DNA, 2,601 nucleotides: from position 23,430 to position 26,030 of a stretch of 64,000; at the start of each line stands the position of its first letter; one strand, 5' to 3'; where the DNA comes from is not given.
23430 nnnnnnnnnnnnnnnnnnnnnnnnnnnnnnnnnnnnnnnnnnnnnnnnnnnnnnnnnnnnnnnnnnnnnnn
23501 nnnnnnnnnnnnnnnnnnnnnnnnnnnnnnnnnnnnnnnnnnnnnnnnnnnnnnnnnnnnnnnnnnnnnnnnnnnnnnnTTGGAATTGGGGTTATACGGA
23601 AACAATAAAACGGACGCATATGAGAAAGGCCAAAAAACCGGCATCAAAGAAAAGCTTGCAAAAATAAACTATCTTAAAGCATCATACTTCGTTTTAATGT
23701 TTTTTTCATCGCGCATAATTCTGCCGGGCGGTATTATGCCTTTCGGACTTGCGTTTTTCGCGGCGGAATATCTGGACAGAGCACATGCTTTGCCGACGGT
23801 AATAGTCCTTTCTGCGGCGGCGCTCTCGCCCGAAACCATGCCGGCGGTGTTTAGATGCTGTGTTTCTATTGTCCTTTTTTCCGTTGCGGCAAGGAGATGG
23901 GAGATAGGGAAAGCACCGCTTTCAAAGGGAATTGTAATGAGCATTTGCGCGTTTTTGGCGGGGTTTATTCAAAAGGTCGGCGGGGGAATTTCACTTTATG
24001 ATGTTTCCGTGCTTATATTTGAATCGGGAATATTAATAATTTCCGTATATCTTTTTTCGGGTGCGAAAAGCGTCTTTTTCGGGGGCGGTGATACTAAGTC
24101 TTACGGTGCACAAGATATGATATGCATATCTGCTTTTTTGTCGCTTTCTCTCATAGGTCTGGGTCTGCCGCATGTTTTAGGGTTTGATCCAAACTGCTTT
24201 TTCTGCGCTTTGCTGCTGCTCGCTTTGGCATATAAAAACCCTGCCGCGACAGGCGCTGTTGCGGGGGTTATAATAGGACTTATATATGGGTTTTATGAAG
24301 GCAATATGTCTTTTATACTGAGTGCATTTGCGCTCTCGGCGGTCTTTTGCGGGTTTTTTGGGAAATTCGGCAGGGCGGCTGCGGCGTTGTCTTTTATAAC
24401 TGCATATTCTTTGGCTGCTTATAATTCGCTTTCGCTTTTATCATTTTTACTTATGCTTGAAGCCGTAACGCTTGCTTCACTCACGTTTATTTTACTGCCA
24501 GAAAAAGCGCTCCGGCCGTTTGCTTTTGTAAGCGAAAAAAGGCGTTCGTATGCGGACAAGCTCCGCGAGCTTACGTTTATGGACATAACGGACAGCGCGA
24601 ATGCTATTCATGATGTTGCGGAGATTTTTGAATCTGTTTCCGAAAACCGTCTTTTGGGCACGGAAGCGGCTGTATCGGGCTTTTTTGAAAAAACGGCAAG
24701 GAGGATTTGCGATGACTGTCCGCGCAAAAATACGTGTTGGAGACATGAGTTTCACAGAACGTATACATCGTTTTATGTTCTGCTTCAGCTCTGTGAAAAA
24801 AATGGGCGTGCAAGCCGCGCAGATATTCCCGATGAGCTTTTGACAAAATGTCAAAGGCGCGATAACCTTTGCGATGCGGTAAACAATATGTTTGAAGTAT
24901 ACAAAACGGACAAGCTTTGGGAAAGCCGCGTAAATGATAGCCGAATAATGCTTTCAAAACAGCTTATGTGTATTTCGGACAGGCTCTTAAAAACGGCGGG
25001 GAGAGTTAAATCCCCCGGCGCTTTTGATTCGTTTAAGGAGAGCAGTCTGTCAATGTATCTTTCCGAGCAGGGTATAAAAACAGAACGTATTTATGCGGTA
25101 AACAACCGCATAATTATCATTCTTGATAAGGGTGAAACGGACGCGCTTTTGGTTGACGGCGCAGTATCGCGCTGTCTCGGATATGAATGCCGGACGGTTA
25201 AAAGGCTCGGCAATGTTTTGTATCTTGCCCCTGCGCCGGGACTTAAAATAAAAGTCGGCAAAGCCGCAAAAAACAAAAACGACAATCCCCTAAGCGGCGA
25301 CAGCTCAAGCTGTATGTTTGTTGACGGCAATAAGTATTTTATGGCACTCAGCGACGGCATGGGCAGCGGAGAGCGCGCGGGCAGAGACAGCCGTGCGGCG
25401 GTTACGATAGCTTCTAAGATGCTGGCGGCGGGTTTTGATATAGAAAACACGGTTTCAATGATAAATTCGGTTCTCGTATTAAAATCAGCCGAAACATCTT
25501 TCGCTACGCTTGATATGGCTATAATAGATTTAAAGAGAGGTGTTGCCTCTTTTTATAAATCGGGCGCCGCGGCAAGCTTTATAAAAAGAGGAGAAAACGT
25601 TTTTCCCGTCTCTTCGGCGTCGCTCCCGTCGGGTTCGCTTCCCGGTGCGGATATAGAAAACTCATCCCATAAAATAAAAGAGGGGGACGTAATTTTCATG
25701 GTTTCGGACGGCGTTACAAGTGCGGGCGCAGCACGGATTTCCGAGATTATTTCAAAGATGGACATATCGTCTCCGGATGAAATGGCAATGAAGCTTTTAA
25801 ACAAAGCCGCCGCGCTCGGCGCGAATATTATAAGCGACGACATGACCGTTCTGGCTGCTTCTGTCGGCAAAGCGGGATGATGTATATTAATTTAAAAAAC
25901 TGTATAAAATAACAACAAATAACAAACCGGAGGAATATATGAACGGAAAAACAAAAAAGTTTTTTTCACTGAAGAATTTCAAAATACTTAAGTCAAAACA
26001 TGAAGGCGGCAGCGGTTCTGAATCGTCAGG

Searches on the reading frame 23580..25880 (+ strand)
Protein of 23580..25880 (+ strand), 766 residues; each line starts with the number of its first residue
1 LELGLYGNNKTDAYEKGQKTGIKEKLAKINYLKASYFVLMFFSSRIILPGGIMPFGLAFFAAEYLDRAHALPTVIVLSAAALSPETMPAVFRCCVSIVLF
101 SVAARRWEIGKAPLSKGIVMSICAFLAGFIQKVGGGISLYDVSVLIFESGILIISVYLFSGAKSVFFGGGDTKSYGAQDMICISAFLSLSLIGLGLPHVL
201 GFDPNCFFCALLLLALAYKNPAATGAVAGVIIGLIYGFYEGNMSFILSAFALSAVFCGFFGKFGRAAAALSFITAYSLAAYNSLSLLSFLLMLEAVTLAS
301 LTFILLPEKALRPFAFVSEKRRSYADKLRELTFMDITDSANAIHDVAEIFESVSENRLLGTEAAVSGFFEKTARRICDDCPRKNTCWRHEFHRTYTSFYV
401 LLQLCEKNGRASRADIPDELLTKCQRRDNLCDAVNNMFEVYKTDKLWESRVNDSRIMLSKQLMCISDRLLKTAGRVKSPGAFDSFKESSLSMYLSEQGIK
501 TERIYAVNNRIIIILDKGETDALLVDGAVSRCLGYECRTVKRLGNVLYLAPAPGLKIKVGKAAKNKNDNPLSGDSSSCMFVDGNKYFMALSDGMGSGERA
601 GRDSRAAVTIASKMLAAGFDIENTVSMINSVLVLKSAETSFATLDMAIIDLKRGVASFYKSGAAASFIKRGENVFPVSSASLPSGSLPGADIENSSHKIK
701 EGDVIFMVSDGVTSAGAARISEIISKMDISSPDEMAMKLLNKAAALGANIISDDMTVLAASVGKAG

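Call 59: search_protein_families(library=pfam, proteins=[window:23580-25880:+], max_evalue=0.00001)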
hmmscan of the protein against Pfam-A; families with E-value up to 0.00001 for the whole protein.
window:23580-25880:+ (766 aa): 2 families
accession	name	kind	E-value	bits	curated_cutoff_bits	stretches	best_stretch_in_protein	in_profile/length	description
PF19732.4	SpoIIE_N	-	9e-45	153.8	27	1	22-505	29-524/605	Stage II sporulation protein E N-terminal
PF07228.17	SpoIIE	-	5.6e-25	88.8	25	1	583-762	2-191/192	Stage II sporulation protein E (SpoIIE)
